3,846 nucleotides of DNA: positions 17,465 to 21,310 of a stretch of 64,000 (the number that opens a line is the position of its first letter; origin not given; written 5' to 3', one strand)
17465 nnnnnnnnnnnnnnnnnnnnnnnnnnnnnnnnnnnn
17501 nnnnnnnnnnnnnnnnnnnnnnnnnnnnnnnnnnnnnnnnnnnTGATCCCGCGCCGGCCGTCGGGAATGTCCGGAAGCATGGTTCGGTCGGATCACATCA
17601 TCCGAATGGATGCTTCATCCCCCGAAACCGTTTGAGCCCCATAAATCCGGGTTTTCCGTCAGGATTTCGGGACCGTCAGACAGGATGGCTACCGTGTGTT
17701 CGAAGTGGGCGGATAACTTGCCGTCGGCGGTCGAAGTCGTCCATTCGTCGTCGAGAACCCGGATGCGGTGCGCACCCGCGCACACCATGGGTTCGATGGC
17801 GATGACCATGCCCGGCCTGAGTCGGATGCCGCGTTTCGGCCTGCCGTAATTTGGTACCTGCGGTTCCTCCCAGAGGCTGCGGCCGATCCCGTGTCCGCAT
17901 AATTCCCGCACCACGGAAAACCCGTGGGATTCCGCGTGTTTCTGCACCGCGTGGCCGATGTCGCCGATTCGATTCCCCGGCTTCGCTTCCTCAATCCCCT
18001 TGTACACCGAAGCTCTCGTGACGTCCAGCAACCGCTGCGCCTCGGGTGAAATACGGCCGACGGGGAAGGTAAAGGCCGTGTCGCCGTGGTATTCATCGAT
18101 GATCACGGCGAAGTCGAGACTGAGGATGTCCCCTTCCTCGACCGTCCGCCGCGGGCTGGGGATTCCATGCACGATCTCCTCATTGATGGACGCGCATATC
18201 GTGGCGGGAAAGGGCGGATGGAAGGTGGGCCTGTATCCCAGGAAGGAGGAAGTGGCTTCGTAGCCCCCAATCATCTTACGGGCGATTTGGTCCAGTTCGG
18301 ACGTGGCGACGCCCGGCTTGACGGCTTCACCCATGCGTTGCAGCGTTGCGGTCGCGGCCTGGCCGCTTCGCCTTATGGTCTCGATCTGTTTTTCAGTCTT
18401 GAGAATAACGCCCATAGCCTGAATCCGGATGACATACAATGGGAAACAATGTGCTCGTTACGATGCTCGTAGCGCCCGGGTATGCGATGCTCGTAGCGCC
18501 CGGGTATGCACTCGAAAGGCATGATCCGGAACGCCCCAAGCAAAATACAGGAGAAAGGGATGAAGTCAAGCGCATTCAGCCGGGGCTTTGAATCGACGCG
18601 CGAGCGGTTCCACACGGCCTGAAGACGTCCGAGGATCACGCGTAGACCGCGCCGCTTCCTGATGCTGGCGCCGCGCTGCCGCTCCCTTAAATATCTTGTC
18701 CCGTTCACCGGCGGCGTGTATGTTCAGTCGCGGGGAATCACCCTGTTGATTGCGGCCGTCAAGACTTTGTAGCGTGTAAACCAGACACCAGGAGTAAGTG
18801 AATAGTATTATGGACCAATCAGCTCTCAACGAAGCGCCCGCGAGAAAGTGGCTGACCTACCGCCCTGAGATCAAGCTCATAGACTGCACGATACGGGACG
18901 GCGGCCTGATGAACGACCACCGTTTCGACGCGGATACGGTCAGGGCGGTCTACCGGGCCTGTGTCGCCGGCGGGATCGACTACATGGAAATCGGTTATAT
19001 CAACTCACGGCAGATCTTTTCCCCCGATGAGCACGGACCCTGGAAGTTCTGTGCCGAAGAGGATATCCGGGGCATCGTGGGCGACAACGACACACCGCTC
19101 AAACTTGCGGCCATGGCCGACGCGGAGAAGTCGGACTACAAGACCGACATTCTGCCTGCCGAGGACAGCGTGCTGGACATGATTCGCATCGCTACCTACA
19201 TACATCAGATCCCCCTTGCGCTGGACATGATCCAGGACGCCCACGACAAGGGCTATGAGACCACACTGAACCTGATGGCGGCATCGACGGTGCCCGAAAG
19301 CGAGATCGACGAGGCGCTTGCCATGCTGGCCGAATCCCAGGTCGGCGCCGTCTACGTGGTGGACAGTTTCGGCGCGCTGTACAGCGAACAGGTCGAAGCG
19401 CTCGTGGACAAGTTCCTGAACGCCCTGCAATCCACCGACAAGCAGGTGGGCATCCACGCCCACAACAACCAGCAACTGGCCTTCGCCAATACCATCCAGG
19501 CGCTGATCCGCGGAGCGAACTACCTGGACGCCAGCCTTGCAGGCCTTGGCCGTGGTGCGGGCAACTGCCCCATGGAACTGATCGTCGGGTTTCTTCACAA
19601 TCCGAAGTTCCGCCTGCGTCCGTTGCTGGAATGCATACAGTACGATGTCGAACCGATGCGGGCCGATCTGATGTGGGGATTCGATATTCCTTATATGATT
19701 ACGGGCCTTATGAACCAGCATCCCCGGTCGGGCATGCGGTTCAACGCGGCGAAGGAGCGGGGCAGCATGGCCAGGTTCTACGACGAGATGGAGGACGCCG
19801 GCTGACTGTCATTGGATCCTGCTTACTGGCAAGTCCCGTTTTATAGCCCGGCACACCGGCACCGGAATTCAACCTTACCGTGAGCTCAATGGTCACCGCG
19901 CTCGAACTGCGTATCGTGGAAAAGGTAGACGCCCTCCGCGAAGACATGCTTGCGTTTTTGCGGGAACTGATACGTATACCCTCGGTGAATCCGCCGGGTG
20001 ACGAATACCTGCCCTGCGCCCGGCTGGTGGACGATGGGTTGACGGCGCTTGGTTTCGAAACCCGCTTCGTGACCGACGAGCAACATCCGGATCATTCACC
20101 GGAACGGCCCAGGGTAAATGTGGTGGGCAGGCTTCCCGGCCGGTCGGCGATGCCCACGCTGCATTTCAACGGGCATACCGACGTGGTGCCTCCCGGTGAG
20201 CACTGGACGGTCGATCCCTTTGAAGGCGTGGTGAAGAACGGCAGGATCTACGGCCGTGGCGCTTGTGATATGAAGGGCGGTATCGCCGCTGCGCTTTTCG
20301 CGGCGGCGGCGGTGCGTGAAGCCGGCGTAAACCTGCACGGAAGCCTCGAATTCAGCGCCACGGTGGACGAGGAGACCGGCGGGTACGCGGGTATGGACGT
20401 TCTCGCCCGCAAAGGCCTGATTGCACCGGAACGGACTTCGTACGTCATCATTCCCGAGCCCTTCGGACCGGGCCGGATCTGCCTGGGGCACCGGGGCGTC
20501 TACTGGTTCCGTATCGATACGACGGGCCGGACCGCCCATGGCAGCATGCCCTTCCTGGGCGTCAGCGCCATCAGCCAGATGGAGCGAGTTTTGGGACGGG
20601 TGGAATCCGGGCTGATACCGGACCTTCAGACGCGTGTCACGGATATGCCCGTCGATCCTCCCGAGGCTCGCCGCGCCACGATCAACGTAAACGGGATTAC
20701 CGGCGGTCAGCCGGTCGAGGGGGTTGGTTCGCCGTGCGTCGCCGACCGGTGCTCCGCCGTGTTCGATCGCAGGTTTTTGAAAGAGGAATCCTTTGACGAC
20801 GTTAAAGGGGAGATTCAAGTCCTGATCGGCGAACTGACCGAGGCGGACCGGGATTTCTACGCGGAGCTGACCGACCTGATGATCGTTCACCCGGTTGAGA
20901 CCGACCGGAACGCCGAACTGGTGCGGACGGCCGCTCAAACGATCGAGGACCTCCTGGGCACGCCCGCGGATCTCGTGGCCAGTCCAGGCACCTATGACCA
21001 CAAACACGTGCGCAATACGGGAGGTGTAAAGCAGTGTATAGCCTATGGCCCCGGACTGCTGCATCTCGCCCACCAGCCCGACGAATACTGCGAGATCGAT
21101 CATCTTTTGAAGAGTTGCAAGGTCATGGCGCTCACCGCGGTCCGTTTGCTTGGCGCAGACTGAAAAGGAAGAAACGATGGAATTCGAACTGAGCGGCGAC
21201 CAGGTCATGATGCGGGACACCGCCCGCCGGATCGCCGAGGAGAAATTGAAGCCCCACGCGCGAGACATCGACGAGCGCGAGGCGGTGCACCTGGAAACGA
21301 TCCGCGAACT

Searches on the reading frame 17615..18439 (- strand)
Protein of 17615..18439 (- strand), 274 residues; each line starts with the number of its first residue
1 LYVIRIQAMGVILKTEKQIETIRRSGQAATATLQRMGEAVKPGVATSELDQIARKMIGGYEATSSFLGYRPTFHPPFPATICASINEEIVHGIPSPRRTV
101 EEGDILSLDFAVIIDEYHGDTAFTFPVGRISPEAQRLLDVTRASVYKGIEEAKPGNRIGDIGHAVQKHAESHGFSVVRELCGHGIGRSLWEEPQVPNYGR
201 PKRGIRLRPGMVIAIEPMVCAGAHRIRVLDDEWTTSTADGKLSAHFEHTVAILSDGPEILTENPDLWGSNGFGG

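Call 10: search_protein_families(library=pfam, proteins=[window:17615-18439:-], max_evalue=0.001)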
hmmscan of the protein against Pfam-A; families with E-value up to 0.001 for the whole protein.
window:17615-18439:- (274 aa): 1 family
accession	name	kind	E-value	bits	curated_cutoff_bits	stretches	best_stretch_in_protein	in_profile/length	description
PF00557.29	Peptidase_M24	-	2.7e-49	168.2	23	1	20-252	1-206/208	Metallopeptidase family M24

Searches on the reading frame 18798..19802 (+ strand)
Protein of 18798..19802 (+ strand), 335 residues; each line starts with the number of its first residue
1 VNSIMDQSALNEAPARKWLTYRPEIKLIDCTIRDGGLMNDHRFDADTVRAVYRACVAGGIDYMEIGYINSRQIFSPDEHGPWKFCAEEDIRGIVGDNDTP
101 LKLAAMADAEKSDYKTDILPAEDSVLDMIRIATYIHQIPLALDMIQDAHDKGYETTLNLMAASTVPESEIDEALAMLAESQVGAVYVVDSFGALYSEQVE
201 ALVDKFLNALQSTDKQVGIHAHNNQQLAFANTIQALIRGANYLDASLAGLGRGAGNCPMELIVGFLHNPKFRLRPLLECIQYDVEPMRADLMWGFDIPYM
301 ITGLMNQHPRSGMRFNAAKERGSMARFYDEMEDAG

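Call 10: search_protein_families(library=pfam, proteins=[window:18798-19802:+], max_evalue=0.001)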
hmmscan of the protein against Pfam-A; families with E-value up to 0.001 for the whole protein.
window:18798-19802:+ (335 aa): 1 family
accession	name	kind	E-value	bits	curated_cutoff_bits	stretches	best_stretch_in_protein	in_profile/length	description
PF00682.25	HMGL-like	-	3.6e-24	86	29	1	25-268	2-241/260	HMGL-like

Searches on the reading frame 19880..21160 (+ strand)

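Call 10: search_protein_families(library=pfam, proteins=[window:19880-21160:+], max_evalue=0.001)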
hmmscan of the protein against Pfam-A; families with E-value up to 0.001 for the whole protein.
window:19880-21160:+ (427 aa): 3 families
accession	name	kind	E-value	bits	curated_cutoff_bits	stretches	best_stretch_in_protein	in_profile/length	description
PF01546.33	Peptidase_M20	-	1.2e-38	133.5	24.6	1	96-420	2-204/206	Peptidase family M20/M25/M40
PF07687.19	M20_dimer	-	3.6e-16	59.5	21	1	203-320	2-103/107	Peptidase dimerisation domain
PF04389.22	Peptidase_M28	-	6.1e-05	23.3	21.3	1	80-170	1-72/193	Peptidase family M28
